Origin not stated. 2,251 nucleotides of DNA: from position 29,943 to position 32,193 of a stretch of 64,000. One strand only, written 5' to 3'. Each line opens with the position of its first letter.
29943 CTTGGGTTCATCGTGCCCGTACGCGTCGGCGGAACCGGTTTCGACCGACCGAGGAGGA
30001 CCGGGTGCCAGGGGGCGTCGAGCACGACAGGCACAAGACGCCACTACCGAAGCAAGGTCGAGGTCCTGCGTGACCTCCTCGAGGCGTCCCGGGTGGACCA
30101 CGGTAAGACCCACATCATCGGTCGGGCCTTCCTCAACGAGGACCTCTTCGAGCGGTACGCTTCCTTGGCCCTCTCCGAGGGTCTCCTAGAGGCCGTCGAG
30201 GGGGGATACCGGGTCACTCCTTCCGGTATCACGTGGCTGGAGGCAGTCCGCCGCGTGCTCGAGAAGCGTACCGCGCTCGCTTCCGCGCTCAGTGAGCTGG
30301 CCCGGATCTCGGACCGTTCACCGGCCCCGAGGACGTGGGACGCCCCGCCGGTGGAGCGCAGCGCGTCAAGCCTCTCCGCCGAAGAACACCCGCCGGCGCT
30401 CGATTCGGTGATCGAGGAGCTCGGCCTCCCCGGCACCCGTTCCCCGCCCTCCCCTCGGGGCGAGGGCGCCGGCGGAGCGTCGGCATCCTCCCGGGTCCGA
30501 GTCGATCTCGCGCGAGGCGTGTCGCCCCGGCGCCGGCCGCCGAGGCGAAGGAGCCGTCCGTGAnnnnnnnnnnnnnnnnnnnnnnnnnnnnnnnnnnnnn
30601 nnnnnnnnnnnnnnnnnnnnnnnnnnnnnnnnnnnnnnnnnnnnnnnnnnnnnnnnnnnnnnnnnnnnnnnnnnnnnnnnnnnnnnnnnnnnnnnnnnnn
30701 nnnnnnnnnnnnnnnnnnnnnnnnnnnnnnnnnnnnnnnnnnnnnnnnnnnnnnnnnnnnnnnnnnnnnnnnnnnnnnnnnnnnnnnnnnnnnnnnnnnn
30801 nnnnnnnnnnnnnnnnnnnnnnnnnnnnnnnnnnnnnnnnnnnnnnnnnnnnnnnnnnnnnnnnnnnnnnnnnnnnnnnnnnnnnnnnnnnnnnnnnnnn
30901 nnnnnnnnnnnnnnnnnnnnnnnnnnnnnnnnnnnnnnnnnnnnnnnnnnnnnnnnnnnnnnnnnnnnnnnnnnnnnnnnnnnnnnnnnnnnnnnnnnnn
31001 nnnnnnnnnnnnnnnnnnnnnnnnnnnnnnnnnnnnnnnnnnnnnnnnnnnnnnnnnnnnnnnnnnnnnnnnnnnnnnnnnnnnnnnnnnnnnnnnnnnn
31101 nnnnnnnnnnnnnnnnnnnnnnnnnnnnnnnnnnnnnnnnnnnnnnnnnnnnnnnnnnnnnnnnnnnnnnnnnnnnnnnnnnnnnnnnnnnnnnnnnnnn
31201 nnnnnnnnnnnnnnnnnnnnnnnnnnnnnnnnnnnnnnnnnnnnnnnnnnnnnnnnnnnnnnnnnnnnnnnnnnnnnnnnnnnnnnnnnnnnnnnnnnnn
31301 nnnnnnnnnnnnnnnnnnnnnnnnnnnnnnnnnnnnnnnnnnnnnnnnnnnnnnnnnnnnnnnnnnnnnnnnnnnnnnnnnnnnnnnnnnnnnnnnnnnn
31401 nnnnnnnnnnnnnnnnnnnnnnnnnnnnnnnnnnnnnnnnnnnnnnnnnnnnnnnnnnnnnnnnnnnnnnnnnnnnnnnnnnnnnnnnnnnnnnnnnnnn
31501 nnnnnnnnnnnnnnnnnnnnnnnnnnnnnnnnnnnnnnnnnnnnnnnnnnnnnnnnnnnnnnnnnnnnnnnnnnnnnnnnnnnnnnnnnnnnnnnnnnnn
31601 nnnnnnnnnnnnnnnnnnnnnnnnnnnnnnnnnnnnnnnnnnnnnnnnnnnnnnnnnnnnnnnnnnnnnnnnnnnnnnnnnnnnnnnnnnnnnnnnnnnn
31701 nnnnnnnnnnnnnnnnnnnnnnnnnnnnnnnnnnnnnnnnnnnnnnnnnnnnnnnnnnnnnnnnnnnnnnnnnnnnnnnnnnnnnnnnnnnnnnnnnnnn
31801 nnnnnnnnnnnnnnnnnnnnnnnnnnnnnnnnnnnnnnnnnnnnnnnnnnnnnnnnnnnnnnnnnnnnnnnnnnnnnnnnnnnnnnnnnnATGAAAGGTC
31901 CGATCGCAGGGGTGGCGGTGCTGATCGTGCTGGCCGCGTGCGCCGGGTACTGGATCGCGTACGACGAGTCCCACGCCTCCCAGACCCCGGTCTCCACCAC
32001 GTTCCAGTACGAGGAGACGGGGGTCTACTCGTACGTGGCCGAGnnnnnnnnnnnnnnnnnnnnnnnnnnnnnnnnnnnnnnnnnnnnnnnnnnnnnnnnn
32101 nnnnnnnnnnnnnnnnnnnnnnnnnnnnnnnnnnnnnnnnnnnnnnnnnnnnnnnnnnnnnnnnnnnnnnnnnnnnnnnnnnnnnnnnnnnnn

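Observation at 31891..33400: Two different secreted proteins share a SipW-cognate-like signal peptide ending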

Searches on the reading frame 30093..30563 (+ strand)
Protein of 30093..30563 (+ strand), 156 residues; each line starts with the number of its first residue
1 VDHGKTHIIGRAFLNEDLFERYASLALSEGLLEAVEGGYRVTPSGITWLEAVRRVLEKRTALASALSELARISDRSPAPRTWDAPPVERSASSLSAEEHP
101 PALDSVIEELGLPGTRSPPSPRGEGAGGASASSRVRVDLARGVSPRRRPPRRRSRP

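Call 80: search_protein_families(library=pfam, proteins=[window:30093-30563:+], max_evalue=0.1)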
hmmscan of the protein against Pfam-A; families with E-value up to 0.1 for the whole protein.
window:30093-30563:+ (156 aa): 2 families
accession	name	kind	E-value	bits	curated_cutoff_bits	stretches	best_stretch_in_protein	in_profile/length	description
PF14947.12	HTH_45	-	0.00011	22.5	25.5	1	4-58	21-75/77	Winged helix-turn-helix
PF25213.1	HVO_A0261_N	-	0.04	14.2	35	0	29-58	51-80/86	HVO_A0261 N-terminal domain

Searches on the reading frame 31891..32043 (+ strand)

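Call 5: search_protein_families(library=ncbifam, proteins=[window:31891-32043:+], max_evalue=10)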
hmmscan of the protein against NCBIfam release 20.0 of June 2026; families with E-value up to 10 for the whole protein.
seq(51 aa): 1 family
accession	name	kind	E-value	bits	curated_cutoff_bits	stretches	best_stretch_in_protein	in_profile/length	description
TIGR03949.1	bact_IIb_cerein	subfamily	0.62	9.9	21.5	1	4-24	18-45/45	class IIb bacteriocin, lactobin A/cerein 7B family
